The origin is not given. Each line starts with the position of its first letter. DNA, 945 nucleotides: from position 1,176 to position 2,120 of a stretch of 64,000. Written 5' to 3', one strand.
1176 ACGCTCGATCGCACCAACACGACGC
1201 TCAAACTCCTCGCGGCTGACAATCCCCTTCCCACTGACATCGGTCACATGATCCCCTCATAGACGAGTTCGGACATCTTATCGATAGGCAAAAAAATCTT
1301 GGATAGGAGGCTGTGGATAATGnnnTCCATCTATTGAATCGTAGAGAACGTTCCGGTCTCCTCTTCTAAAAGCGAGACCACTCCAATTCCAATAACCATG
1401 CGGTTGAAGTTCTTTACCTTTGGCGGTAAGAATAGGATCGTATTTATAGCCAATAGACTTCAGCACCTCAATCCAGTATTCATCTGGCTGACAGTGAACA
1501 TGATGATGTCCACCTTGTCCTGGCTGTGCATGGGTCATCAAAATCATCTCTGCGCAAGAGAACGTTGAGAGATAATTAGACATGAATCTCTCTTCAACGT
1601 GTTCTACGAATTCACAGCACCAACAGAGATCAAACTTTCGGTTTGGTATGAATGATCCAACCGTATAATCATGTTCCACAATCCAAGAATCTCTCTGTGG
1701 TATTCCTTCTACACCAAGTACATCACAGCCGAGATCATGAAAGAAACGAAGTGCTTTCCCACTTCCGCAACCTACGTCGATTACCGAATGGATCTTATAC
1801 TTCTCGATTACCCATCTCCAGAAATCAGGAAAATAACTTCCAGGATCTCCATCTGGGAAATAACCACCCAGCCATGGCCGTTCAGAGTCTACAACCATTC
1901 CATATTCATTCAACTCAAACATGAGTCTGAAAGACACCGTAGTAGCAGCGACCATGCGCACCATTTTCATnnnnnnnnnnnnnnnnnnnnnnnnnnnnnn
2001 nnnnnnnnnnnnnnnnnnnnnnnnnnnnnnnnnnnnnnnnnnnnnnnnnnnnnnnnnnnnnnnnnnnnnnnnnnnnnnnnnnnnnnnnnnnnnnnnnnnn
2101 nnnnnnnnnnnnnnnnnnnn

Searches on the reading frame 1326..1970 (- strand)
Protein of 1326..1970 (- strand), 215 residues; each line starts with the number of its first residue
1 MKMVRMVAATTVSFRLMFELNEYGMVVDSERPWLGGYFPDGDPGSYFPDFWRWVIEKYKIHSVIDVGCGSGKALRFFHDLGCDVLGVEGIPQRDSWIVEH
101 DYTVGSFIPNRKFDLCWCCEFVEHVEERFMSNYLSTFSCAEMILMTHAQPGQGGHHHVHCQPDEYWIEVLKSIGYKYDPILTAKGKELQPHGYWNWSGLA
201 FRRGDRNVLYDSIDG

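Call 84: search_protein_families(library=pfam, proteins=[window:1326-1970:-], max_evalue=0.1)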
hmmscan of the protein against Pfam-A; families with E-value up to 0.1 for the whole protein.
window:1326-1970:- (215 aa): 4 families
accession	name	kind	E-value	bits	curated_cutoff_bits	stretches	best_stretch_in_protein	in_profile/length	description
PF13489.12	Methyltransf_23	-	1.2e-05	25.5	27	1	62-127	25-96/164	Methyltransferase domain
PF08241.18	Methyltransf_11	-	4.8e-05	24.4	21.2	1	64-128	1-76/95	Methyltransferase domain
PF13649.12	Methyltransf_25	-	0.0011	20.1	27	1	63-91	1-31/97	Methyltransferase domain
PF08242.18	Methyltransf_12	-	0.0042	18.2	30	1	64-127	1-80/98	Methyltransferase domain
